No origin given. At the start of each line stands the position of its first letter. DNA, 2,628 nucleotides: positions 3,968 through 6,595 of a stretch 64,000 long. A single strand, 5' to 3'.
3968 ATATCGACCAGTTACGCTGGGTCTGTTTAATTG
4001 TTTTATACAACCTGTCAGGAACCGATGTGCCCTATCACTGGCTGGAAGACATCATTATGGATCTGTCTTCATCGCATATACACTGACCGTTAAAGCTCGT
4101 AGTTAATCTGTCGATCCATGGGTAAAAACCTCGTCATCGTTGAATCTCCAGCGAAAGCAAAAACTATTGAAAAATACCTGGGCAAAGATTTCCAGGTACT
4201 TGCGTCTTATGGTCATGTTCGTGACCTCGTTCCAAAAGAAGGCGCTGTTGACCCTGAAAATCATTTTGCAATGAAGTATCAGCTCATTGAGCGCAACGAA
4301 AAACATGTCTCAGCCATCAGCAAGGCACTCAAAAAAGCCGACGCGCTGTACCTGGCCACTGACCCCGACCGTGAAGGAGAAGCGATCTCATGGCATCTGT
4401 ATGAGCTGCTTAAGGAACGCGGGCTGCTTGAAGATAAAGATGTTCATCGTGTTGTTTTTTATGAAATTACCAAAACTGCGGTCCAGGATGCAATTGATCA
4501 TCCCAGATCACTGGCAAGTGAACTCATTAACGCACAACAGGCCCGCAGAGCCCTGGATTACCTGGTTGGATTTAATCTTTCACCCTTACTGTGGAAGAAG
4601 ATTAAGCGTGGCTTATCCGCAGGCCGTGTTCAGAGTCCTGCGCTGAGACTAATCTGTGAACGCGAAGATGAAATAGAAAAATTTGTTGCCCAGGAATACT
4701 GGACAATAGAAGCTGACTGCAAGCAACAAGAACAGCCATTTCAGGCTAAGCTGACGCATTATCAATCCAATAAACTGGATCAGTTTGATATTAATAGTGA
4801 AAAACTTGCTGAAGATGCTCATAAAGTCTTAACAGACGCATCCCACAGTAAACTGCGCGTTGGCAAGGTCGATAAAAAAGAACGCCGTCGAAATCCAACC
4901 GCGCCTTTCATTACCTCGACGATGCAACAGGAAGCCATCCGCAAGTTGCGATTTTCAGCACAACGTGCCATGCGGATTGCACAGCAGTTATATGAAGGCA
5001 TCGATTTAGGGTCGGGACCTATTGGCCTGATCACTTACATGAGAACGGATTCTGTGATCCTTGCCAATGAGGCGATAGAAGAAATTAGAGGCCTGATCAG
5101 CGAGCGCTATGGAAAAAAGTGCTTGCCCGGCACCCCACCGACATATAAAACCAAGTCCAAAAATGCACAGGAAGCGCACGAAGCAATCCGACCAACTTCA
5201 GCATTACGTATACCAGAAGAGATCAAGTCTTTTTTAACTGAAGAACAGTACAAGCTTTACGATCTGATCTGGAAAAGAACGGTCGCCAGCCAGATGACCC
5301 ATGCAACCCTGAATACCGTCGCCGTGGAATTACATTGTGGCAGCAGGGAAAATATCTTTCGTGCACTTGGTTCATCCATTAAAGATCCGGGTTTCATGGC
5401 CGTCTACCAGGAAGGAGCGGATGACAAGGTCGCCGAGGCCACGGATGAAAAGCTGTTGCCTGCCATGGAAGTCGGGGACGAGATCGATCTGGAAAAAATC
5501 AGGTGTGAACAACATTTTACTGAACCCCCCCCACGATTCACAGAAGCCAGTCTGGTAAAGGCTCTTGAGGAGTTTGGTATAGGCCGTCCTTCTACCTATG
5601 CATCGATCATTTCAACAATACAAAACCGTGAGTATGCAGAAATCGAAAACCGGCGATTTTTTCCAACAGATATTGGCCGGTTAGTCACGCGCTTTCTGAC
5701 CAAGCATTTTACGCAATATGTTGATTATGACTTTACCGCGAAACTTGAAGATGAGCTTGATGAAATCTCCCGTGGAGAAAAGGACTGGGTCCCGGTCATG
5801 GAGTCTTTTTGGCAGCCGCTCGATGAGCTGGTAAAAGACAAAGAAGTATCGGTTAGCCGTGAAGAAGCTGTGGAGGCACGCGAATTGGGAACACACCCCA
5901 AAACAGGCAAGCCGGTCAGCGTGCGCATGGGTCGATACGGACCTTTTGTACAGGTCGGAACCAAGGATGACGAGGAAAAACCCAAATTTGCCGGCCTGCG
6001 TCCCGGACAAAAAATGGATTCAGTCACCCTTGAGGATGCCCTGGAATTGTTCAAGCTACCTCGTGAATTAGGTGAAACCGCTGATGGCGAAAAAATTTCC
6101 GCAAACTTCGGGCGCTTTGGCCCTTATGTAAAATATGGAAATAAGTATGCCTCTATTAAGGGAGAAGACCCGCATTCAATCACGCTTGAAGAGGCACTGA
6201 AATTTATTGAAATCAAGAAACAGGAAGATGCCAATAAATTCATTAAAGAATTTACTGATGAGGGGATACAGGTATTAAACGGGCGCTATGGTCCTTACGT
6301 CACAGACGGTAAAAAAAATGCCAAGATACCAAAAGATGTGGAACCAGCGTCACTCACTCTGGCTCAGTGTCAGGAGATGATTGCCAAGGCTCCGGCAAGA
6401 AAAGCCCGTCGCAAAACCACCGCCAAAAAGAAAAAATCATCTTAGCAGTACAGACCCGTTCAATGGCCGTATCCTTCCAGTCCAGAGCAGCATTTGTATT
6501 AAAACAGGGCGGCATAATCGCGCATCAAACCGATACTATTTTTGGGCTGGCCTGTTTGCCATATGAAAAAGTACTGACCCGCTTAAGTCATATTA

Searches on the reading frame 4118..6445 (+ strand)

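Call 14: search_protein_families(library=ncbifam, proteins=[window:4118-6445:+], max_evalue=0.00001)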
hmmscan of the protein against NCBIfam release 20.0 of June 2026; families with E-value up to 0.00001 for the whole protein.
window:4118-6445:+ (775 aa): 12 families
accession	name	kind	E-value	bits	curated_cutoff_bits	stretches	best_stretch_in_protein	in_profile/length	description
NF006451.0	PRK08780.1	equivalog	0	1383.9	1265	1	1-773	1-775/824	DNA topoisomerase I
TIGR01051.1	topA_bact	equivalog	1.5e-235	784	456.4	1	5-617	1-623/632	type I DNA topoisomerase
NF004966.0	PRK06319.1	equivalog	2e-183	611.8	868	1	1-573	1-578/862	DNA topoisomerase I/SWI domain fusion protein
TIGR01054.1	rgy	equivalog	8e-86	288.6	471.7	1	56-570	701-1171/1172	reverse gyrase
NF005829.0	PRK07726.1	subfamily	9.6e-80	269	597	1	52-616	71-635/669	DNA topoisomerase 3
TIGR01057.1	topA_arch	equivalog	3.4e-75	253.5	458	1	22-572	37-565/618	DNA topoisomerase I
TIGR01056.1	topB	subfamily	1.9e-72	244.8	515.75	1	52-581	73-606/706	DNA topoisomerase III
NF004438.0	PRK05776.1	equivalog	9.3e-71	238.9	793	1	61-576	91-583/677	DNA topoisomerase I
NF005555.0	PRK07220.1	equivalog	2e-67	228.1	635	1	55-604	79-603/740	DNA topoisomerase I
NF011532.0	PRK14973.1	equivalog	1.3e-64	218.4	930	1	60-604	83-602/936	DNA topoisomerase I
NF006032.0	PRK08173.1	equivalog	3.5e-45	154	1058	1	54-573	75-606/863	DNA topoisomerase III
NF011313.0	PRK14724.1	equivalog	4.2e-31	107.6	1088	1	56-556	81-609/988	DNA topoisomerase III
